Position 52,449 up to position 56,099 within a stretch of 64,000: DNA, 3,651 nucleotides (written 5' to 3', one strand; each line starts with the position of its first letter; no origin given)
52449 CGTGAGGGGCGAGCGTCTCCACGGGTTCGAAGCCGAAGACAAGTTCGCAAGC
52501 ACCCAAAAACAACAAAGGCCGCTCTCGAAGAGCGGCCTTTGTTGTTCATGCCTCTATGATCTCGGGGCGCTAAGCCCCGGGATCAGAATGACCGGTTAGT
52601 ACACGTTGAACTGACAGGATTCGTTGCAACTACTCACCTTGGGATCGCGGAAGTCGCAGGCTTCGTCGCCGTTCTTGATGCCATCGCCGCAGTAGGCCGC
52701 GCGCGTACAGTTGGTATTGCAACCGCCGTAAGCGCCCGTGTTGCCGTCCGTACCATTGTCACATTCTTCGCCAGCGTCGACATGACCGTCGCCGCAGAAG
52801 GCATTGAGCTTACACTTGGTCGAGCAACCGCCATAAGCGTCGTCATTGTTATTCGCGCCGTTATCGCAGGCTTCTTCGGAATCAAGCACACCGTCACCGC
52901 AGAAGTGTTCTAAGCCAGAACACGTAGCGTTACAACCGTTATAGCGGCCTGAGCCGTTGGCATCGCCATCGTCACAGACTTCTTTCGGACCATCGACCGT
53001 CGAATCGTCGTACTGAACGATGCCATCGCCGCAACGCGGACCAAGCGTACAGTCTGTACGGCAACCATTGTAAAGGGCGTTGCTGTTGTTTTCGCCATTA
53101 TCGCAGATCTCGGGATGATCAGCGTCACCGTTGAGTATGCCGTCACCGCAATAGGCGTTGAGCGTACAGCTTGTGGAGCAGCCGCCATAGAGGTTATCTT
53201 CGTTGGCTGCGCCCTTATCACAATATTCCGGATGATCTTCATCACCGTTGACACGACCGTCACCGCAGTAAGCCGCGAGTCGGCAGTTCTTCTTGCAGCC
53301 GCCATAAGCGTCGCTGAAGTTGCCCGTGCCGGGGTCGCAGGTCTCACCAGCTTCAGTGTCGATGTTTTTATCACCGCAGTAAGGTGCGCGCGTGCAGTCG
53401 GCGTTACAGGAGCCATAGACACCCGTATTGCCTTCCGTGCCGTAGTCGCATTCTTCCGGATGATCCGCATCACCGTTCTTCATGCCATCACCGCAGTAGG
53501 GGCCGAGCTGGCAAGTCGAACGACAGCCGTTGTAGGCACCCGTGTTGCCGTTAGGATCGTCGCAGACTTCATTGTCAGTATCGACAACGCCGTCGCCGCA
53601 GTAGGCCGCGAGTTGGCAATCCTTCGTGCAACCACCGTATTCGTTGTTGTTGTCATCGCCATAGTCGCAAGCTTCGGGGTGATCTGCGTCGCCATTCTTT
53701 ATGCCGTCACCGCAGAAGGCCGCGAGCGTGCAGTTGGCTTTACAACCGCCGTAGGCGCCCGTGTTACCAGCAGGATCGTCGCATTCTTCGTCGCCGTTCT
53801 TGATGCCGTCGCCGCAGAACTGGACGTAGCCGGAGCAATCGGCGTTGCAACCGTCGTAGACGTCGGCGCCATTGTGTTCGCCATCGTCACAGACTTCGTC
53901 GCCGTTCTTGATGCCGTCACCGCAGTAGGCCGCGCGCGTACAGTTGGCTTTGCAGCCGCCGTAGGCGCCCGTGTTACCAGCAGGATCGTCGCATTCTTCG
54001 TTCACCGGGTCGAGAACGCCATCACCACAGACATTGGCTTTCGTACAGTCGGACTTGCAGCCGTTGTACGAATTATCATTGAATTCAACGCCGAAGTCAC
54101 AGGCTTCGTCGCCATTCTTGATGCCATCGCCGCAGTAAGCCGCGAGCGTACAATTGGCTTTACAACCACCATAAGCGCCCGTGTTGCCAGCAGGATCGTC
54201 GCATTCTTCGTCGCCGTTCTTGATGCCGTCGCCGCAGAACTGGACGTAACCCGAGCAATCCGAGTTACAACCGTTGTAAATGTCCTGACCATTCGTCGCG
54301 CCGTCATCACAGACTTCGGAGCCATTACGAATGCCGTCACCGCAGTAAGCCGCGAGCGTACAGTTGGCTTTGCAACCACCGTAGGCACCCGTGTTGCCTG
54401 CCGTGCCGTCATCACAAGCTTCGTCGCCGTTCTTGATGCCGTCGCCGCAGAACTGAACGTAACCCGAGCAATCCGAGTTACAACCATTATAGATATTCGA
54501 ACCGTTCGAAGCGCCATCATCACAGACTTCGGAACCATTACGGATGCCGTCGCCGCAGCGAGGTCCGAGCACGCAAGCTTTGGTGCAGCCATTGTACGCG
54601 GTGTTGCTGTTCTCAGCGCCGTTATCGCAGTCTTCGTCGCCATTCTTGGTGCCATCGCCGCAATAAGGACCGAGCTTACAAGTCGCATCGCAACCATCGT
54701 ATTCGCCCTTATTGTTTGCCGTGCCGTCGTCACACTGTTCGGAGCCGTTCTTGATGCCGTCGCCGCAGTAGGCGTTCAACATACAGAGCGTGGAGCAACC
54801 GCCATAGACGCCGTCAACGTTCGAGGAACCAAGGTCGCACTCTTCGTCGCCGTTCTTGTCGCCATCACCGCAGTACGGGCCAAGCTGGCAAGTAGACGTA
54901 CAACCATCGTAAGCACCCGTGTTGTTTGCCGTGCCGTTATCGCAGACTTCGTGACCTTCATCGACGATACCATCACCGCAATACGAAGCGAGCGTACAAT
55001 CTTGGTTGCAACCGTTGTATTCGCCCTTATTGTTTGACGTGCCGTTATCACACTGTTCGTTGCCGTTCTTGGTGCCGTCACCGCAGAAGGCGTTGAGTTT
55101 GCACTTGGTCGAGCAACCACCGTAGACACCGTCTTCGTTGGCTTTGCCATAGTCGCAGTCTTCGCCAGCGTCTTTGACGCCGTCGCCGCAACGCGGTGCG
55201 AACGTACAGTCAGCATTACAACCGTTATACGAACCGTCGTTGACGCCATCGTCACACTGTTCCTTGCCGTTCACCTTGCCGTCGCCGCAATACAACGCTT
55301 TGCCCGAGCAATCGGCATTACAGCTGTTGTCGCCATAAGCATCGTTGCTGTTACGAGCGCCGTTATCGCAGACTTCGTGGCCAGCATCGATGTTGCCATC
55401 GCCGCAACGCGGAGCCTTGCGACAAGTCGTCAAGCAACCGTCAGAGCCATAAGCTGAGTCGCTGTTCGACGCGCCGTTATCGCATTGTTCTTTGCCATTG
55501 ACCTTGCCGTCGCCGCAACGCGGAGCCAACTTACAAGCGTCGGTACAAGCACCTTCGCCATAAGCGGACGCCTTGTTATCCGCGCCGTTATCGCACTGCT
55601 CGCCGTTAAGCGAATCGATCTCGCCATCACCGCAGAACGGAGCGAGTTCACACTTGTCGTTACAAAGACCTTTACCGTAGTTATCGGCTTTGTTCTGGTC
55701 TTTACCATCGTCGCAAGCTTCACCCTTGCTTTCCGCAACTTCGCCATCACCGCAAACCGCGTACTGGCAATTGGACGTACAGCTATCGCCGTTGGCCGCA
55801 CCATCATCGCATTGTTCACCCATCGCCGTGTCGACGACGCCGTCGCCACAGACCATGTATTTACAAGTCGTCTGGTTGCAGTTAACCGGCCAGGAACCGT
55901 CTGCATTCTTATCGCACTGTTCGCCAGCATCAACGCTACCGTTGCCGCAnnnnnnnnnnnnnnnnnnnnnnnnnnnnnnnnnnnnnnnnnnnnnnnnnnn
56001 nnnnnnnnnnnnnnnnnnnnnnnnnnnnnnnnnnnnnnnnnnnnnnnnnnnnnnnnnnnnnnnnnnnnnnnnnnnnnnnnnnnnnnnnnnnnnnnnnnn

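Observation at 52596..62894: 3432-aa cysteine-rich repeat lipoprotein with central fibro-slime/PA14-like domain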

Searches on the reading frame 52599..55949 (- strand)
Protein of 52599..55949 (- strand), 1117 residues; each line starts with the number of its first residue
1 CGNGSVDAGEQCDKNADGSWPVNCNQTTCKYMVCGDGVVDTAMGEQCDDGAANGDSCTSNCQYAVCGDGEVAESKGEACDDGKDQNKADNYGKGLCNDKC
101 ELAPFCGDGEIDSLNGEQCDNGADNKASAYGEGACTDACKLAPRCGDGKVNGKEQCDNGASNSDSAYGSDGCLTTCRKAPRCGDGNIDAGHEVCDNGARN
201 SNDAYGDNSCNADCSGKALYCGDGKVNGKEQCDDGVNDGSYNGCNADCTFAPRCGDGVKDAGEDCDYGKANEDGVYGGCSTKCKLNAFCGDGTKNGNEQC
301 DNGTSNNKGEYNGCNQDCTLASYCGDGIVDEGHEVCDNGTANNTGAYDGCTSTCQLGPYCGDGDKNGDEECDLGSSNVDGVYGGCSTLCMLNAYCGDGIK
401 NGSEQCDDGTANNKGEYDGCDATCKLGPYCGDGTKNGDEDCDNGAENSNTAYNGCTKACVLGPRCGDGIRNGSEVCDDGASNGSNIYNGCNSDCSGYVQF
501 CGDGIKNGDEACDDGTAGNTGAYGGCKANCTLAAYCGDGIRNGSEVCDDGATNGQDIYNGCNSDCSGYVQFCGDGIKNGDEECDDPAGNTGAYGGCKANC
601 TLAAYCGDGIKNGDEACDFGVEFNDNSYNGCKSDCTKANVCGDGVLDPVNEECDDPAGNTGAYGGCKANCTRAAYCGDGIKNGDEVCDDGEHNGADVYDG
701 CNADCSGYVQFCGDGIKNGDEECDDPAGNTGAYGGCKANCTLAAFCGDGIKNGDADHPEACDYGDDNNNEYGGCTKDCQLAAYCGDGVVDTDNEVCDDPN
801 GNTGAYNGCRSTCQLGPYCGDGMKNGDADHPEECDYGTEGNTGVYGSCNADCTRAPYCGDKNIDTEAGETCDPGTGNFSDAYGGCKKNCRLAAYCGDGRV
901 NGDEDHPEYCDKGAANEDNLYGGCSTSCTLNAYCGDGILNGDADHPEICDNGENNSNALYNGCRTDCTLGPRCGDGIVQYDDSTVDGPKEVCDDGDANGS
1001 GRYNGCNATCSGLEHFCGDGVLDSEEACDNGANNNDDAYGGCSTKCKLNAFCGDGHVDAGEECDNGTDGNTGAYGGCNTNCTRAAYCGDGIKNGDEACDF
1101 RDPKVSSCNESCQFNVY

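Call 33: search_protein_families(library=pfam, proteins=[window:52599-55949:-], max_evalue=1)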
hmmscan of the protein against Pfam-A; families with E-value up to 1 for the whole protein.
window:52599-55949:- (1117 aa): 1 family
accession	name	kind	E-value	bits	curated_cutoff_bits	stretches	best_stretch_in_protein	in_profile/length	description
PF13948.11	DUF4215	-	2.6e-41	140.1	27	9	20-62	8-47/47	Domain of unknown function (DUF4215)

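Call 34: search_protein_families(library=ncbifam, proteins=[window:52599-55949:-], max_evalue=1)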
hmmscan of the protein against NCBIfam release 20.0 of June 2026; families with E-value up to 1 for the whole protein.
window:52599-55949:- (1117 aa): 1 family
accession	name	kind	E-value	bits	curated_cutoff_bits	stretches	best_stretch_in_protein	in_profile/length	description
TIGR02232.1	myxo_disulf_rpt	repeat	3.6e-54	180.3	20.8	20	220-249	3-31/38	cysteine-rich acidic repeat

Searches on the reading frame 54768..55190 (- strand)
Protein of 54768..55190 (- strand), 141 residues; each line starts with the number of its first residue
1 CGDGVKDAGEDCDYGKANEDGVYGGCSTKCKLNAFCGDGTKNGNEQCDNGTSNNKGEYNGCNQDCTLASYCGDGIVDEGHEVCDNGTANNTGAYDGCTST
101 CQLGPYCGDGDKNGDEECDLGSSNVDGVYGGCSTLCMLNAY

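Call 67: predict_structure(alignment_id=A3)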
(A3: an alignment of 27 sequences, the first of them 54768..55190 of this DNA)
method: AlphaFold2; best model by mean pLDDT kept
length: 141 residues; sequences in the alignment: 27
mean_pLDDT: 90.0   pTM: 0.63
mean pLDDT of the five models: 90.0, 78.7, 78.6, 66.6, 63.3
residues with pLDDT >= 90: 87; 70-90: 53; 50-70: 1; < 50: 0
segments of 3 or more residues with pLDDT < 50: none
pLDDT, mean of each block of 10 residues (from residue 1): 94 93 91 92 92 89 94 94 91 91 91 88 76 86 76
secondary structure, 60 per line:
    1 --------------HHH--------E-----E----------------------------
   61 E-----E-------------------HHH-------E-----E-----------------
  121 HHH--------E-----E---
elements in order:

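Call 69: fold_search(model_id=the predicted structure, library=pdb)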
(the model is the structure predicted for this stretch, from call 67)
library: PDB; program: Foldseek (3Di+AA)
matches with E <= 10: 9; with E <= 0.001: 0
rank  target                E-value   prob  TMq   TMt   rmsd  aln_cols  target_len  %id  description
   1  5y2z_G                2.2e+00  0.04  0.18  0.07  17.0       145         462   21  Crystal structure of human LGI1 EPTP-ADAM22 complex (released 2018-05-02)
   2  2dw1_A                4.2e+00  0.03  0.17  0.07  15.8       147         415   20  Crystal structure of VAP2 from Crotalus atrox venom (Form 2-2 crystal) (released 2007-07-10)
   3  9q7y_B                6.2e+00  0.09  0.20  0.05   3.7        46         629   39  Zymogen ADAM17- iRhom1 Cytoplasmic Deletion (365) Complex Bound by the MEDI3622 Fab (released 2026-04-01)
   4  2ero_A                6.6e+00  0.02  0.18  0.07  13.0       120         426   23  Crystal structure of vascular apoptosis-inducing protein-1(orthorhombic crystal form) (released 2006-06-20)
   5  3dsl_A                6.6e+00  0.02  0.18  0.07  16.3       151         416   20  The Three-dimensional Structure of Bothropasin, the Main Hemorrhagic Factor from Bothrops jararaca venom. (released 2008-10-21)
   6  2dw0_A                7.6e+00  0.03  0.17  0.07  14.3       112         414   21  Crystal structure of VAP2 from Crotalus atrox venom (Form 2-1 crystal) (released 2007-07-10)
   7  2e3x_A                8.1e+00  0.03  0.17  0.07  11.5        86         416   22  Crystal structure of Russell's viper venom metalloproteinase (released 2007-12-11)
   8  8snl_A                9.2e+00  0.07  0.20  0.05   4.6        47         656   38  Structure of human ADAM17/iRhom2 sheddase complex (released 2024-05-29)
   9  5y2z_C                9.2e+00  0.02  0.19  0.08  10.4       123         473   20  Crystal structure of human LGI1 EPTP-ADAM22 complex (released 2018-05-02)

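Call 76: search_solved_structures(query=A3, max_evalue=10, show_alignments=5)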
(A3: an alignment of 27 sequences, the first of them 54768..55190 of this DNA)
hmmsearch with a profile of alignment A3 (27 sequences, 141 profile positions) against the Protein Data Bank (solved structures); distinct sequences matched with E-value up to 10: 1.
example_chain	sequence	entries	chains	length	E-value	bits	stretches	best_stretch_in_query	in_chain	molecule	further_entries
2ziu_A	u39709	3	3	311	2.5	11.6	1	56-102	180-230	Mus81 protein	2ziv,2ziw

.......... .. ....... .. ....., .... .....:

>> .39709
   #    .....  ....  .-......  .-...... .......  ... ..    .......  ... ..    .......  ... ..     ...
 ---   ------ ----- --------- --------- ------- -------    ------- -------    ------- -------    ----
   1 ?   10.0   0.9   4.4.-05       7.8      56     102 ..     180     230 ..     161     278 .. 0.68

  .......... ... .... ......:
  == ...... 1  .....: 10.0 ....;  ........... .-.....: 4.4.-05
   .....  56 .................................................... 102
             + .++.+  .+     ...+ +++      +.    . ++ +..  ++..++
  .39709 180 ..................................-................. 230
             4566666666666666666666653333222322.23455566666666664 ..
